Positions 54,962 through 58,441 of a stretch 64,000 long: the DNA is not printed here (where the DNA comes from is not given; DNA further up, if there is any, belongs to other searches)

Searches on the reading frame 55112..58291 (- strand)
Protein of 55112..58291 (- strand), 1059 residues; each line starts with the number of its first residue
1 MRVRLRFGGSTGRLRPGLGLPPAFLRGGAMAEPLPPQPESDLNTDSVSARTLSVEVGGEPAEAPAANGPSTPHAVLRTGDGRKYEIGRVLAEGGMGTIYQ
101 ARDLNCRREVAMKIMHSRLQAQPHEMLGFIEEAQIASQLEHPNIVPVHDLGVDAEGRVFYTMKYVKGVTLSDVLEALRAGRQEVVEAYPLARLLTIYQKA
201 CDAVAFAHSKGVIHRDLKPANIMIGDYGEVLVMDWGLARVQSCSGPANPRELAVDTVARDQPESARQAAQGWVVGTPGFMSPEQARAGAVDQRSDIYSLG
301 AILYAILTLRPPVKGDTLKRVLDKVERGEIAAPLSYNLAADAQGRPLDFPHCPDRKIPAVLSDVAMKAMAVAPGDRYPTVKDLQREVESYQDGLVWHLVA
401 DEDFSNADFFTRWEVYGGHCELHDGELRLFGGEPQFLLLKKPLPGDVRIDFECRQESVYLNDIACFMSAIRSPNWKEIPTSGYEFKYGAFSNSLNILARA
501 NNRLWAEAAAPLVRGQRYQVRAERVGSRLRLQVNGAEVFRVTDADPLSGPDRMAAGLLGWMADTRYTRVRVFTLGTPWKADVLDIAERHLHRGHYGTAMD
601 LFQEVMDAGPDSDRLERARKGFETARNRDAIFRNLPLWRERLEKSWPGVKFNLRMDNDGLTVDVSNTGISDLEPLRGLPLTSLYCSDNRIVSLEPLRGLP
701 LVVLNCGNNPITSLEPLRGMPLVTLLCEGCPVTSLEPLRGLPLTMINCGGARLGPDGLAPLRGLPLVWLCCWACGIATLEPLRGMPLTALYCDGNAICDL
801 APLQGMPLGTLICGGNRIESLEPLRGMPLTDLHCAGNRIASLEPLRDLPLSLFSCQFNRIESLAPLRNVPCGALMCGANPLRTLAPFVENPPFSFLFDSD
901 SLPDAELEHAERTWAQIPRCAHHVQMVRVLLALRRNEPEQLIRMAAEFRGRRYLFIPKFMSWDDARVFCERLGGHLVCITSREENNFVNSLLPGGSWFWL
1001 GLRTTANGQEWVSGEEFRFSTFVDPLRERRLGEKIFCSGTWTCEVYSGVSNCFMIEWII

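Call 15: search_protein_families(library=pfam, proteins=[window:55112-58291:-], max_evalue=0.01)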
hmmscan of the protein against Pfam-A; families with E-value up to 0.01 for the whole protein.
window:55112-58291:- (1059 aa): 6 families
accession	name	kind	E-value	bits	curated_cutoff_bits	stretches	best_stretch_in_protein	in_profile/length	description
PF00069.31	Pkinase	-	1.6e-33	116.7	31.7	1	84-320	1-204/263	Protein kinase domain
PF07714.23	PK_Tyr_Ser-Thr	-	6.8e-24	85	23.1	1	86-330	3-222/258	Protein tyrosine and serine/threonine kinase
PF12799.13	LRR_4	-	1.3e-16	60.7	27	2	680-718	3-43/44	Leucine Rich repeats (2 copies)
PF00059.27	Lectin_C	-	4.1e-10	40.8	22.6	1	960-1021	3-67/107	Lectin C-type domain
PF01636.29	APH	-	3.2e-06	27.5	23.2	1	200-240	157-199/239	Phosphotransferase enzyme family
PF03109.22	ABC1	-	0.0003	20.5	22.9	0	159-241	144-217/244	ABC1 atypical kinase-like domain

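Call 34: search_protein_families(library=padloc, proteins=[window:55115-58291:-], max_evalue=0.001)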
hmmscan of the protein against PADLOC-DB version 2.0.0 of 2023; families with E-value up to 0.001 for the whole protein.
window:55115-58291:- (1059 aa): 33 families (the best 25 are shown)
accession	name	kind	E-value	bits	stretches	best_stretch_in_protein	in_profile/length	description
PDLC04042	PD-T4-6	-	3.7e-68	228.3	1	82-393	9-275/292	-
PDLC04061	PD-T4-6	-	9.7e-62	208.1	2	78-240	13-169/510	-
PDLC04060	PD-T4-6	-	2.1e-57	193.2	1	83-403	9-282/486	-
PDLC04053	PD-T4-6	-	3e-56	189.1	2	83-243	10-163/311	-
PDLC04052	PD-T4-6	-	7.1e-56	188.4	1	82-394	9-280/496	-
PDLC04138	mad6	-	5.3e-53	178.9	1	82-391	51-314/659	mads_6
PDLC04054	PD-T4-6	-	1.4e-52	177.3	1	80-392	10-275/347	-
PDLC04043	PD-T4-6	-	3.5e-48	162.8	1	83-388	16-275/452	-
PDLC04057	PD-T4-6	-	8.5e-47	158.1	1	83-388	9-268/443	-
PDLC04040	PD-T4-6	-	4e-46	155.9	1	90-394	2-269/547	-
PDLC04047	PD-T4-6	-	1.2e-45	154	2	82-238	10-158/327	-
PDLC04041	PD-T4-6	-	8e-44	148.6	1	77-315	22-236/443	-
PDLC04039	PD-T4-6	-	1e-43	148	1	83-391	15-276/458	-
PDLC01088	C3a189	-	4.1e-42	142.7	1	88-380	3-251/840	kinase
PDLC04050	PD-T4-6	-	1.2e-38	131.2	1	83-331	64-284/480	-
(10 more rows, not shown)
